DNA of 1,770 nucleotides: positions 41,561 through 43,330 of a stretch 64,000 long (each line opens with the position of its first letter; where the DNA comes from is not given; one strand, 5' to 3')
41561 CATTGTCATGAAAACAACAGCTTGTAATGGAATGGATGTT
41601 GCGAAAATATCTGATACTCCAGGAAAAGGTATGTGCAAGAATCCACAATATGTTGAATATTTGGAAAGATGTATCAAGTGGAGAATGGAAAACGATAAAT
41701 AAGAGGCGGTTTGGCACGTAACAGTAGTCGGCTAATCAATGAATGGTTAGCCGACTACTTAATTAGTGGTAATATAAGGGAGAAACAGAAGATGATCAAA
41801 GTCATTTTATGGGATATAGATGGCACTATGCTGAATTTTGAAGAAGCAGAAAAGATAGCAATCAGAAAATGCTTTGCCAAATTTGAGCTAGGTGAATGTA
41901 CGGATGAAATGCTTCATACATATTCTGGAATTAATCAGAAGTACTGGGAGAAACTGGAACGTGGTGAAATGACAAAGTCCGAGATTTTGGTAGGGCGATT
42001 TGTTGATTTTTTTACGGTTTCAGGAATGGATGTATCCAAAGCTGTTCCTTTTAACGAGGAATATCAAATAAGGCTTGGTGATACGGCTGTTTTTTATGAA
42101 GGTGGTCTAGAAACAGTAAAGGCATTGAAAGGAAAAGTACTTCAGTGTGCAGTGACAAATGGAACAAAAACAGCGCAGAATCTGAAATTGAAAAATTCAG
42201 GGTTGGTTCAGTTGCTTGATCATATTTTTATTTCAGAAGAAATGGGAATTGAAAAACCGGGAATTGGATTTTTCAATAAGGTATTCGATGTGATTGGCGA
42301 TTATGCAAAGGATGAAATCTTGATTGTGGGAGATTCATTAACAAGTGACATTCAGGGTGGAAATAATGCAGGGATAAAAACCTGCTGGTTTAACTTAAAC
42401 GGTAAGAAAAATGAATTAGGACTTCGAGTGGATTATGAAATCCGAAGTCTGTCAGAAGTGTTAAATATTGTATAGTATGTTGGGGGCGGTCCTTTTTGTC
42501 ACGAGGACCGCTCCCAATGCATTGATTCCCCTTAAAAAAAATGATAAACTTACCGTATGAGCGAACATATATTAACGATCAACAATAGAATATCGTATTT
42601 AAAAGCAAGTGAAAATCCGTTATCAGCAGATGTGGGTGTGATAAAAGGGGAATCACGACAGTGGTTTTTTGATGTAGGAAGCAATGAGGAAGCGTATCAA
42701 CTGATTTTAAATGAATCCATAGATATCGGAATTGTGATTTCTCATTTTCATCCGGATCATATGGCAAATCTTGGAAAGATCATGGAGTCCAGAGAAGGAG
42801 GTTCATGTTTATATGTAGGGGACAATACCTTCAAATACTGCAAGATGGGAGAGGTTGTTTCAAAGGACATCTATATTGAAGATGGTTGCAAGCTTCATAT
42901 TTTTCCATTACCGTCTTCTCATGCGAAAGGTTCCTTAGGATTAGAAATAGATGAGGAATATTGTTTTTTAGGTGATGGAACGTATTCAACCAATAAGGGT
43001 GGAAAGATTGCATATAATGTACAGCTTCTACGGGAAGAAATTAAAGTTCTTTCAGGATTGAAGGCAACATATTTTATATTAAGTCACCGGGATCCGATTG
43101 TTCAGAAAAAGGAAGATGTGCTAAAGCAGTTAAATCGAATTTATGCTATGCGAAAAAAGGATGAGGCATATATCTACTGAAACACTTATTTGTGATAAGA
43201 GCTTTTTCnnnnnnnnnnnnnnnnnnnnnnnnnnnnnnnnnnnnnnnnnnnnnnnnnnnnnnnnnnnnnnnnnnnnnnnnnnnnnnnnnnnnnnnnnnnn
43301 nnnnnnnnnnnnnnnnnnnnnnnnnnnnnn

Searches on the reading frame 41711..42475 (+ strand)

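Call 3: search_protein_families(library=pfam, proteins=[window:41711-42475:+], max_evalue=0.01)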
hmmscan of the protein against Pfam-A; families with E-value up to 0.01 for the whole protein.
window:41711-42475:+ (254 aa): 3 families
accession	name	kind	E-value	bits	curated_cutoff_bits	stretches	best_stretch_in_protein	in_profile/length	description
PF13419.12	HAD_2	-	3.5e-20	73.3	23.8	1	32-226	1-177/178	Haloacid dehalogenase-like hydrolase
PF00702.32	Hydrolase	-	2.4e-15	57.9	26.4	1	29-221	1-191/191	haloacid dehalogenase-like hydrolase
PF13242.12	Hydrolase_like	-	7.4e-08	32.6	22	1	181-226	3-47/75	HAD-hyrolase-like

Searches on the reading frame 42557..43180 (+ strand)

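Call 3: search_protein_families(library=pfam, proteins=[window:42557-43180:+], max_evalue=0.01)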
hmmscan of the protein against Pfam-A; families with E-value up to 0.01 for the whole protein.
window:42557-43180:+ (207 aa): 2 families
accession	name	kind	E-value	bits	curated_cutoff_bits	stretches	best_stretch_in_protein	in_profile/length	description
PF12706.13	Lactamase_B_2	-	0.002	18.2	27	1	58-122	33-96/200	Beta-lactamase superfamily domain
PF00753.33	Lactamase_B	-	0.0033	17.8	22.7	0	58-78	46-66/196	Metallo-beta-lactamase superfamily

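Call 4: search_protein_families(library=ncbifam, proteins=[window:42557-43180:+], max_evalue=0.01)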
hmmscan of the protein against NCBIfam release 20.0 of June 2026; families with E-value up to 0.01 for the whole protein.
window:42557-43180:+ (207 aa): 2 families
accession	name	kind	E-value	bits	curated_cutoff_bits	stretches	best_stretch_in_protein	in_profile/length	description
NF041257.1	GntH_guanitoxin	equivalog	0.0034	16.3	333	1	30-78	40-90/374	guanitoxin biosynthesis MBL fold metallo-hydrolase GntH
TIGR03413.1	GSH_gloB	equivalog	0.0047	16.3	200.8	1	32-149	19-135/248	hydroxyacylglutathione hydrolase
